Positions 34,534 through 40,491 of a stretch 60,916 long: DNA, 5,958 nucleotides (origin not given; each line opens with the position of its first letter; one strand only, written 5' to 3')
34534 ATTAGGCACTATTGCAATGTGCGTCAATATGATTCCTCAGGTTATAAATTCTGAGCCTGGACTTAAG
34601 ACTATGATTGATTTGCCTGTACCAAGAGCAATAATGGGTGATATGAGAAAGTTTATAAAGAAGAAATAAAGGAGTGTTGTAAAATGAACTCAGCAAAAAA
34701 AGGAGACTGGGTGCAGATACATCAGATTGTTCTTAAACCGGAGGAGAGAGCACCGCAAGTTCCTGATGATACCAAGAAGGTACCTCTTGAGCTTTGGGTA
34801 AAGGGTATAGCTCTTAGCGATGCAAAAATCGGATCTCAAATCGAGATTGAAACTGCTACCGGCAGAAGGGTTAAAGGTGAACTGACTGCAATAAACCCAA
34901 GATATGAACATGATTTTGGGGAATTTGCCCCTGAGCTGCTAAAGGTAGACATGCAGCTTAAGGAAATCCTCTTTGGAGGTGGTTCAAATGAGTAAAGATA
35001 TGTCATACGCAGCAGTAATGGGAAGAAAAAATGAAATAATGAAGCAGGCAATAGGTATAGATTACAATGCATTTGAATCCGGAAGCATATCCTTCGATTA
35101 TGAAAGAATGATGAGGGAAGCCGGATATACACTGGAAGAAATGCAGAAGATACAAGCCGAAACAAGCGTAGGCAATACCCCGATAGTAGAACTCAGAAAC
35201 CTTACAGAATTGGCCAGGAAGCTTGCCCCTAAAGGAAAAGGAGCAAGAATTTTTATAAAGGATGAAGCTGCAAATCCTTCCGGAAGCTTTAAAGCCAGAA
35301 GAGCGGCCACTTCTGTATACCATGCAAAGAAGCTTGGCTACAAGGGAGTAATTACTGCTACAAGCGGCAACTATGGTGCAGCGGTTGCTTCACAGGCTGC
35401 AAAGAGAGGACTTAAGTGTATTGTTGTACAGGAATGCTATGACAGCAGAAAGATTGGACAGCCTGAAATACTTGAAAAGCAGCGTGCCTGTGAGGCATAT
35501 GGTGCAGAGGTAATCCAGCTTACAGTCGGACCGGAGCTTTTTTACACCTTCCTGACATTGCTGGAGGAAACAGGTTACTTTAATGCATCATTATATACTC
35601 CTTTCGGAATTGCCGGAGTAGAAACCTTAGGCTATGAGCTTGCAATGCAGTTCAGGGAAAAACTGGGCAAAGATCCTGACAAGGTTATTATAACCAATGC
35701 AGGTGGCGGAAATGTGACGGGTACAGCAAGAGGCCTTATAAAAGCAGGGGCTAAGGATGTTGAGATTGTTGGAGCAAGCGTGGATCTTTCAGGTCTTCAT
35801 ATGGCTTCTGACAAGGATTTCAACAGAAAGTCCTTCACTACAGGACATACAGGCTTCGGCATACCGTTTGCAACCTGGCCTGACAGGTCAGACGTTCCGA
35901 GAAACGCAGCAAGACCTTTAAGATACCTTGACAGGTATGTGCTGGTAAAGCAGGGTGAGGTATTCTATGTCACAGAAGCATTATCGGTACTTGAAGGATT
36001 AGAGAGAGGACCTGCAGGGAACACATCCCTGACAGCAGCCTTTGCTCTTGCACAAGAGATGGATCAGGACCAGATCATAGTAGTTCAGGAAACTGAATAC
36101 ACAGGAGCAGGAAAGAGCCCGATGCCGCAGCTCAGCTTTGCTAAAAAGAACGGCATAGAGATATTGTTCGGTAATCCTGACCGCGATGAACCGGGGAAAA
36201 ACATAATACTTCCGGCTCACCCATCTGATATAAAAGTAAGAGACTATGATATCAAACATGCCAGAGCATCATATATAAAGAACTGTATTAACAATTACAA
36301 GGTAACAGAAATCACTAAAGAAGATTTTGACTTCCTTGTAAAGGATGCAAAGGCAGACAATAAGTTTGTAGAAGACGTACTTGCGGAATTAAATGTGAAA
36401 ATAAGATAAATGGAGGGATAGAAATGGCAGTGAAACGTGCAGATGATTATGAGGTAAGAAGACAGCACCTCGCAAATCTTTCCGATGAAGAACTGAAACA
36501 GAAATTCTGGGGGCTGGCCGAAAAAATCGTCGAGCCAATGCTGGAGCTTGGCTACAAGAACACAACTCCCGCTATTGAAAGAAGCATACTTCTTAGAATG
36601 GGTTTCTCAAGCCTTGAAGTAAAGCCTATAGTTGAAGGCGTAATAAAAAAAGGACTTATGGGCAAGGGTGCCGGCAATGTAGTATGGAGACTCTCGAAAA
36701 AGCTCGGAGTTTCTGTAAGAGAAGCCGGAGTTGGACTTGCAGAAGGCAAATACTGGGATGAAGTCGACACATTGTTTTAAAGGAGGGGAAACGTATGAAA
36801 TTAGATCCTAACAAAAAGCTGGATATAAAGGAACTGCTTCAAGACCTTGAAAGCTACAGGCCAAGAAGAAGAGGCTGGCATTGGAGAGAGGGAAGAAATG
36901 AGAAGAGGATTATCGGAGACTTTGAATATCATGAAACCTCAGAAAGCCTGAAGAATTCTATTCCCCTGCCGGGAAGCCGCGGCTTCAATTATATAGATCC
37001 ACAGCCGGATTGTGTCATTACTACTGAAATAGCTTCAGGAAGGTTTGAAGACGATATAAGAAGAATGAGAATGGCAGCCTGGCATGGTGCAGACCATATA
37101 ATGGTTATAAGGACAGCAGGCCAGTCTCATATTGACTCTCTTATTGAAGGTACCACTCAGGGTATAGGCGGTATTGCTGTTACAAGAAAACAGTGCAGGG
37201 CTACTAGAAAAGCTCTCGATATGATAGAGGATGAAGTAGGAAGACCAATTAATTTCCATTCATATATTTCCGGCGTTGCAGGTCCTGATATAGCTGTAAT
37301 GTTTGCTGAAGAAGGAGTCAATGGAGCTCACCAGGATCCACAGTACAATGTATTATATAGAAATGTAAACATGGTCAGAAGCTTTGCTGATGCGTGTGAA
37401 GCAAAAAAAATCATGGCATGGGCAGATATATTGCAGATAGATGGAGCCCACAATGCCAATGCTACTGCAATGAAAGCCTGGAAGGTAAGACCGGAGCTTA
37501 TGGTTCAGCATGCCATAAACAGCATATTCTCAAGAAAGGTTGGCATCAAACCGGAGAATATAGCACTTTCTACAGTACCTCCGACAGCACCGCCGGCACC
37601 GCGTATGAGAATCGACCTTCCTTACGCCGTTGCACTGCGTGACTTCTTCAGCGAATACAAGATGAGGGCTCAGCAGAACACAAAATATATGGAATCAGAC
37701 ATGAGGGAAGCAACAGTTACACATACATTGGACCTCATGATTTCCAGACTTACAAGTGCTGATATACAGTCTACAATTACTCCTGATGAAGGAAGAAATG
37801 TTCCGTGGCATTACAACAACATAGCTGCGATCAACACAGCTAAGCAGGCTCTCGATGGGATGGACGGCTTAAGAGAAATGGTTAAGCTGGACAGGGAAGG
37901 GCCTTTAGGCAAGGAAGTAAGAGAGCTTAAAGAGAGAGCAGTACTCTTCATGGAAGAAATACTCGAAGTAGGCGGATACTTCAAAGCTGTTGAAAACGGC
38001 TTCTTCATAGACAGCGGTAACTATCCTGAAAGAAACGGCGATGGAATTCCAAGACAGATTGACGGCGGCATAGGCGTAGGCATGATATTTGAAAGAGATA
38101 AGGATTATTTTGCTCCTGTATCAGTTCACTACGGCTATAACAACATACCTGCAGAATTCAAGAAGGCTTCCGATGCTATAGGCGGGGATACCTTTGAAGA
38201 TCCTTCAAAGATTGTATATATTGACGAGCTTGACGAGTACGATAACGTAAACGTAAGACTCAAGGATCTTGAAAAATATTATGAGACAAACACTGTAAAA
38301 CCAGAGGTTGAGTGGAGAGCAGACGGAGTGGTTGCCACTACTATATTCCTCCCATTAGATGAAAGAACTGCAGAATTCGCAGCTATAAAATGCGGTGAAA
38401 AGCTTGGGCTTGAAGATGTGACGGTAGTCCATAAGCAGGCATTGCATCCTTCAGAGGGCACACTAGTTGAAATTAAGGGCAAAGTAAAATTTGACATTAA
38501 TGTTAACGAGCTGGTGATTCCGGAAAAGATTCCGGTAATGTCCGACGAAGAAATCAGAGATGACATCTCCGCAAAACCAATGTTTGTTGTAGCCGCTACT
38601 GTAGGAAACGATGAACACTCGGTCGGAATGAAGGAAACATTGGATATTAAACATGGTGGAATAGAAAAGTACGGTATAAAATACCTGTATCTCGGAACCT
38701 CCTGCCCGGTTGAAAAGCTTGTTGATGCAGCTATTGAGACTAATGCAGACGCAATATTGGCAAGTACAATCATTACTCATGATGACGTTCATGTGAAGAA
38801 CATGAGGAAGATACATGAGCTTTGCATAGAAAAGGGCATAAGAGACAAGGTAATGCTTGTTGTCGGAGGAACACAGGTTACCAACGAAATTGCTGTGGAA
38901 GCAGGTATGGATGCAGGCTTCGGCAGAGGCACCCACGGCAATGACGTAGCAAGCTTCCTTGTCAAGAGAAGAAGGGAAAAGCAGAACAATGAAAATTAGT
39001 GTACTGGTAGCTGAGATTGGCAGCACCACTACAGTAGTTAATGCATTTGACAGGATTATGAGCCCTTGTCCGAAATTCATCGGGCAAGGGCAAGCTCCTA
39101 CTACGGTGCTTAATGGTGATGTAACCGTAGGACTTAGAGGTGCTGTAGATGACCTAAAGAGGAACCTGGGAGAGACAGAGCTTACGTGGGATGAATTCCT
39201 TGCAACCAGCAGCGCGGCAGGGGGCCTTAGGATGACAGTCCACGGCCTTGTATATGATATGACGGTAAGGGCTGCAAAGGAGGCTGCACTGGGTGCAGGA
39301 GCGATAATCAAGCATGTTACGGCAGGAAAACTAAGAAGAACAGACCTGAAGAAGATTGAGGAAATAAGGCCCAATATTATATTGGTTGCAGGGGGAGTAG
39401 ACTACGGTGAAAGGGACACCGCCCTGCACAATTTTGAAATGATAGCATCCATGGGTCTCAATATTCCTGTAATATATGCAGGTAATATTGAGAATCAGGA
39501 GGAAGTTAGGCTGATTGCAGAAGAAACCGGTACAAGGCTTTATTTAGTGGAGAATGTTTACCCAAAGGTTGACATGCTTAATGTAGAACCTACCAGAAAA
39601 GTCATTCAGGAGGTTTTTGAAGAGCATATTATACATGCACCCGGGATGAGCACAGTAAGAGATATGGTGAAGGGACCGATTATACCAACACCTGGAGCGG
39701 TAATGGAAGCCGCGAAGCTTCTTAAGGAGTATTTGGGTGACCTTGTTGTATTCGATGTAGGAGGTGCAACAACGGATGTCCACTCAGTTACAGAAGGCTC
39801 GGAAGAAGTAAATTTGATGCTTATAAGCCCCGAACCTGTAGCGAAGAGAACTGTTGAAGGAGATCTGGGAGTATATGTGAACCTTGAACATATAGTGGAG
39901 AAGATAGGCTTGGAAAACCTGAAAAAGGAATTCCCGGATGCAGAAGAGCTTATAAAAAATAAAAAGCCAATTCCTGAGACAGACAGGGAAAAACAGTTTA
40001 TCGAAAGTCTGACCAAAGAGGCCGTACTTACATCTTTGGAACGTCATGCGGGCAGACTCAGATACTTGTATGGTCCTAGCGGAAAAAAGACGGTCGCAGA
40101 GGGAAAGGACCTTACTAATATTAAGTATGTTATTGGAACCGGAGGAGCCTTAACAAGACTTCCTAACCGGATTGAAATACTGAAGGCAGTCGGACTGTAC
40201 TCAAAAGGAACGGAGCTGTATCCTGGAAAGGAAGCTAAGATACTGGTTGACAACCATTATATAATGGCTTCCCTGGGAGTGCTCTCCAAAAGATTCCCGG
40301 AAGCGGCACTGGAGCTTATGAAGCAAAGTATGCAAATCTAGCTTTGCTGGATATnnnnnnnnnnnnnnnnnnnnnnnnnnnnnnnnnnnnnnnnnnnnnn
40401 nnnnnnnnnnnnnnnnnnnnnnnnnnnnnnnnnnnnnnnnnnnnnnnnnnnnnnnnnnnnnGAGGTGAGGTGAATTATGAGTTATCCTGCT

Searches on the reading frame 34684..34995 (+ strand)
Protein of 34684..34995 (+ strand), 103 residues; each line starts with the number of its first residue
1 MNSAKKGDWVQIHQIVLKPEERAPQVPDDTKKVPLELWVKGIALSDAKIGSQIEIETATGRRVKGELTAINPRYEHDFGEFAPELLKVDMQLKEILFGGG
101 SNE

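Call 96: search_protein_families(library=pfam, proteins=[window:34684-34995:+], max_evalue=1e-8)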
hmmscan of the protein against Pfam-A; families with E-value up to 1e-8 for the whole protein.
window:34684-34995:+ (103 aa): 1 family
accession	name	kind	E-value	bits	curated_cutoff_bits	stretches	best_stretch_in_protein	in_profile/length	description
PF22010.2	OrtA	-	5.8e-43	145.3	27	1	4-96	2-94/94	AKP thiolase subunit OrtA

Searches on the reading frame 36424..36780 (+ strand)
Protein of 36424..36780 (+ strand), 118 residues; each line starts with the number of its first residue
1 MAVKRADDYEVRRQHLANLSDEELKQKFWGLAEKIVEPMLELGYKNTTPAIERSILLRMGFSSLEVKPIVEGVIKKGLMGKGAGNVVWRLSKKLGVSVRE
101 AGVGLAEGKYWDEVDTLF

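Call 96: search_protein_families(library=pfam, proteins=[window:36424-36780:+], max_evalue=1e-8)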
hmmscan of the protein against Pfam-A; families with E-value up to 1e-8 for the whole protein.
window:36424-36780:+ (118 aa): 1 family
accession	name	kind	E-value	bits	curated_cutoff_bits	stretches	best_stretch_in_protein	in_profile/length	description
PF16552.11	OAM_alpha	-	1.2e-53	180.3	29.7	1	4-118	1-115/115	D-ornithine 4,5-aminomutase alpha-subunit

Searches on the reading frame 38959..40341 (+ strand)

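Call 96: search_protein_families(library=pfam, proteins=[window:38959-40341:+], max_evalue=1e-8)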
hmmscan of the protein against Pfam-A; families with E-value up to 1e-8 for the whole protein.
window:38959-40341:+ (460 aa): 1 family
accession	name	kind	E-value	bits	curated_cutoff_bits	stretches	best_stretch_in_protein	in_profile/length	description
PF13941.12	MutL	-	2.3e-171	570.9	27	1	15-458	1-450/450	MutL protein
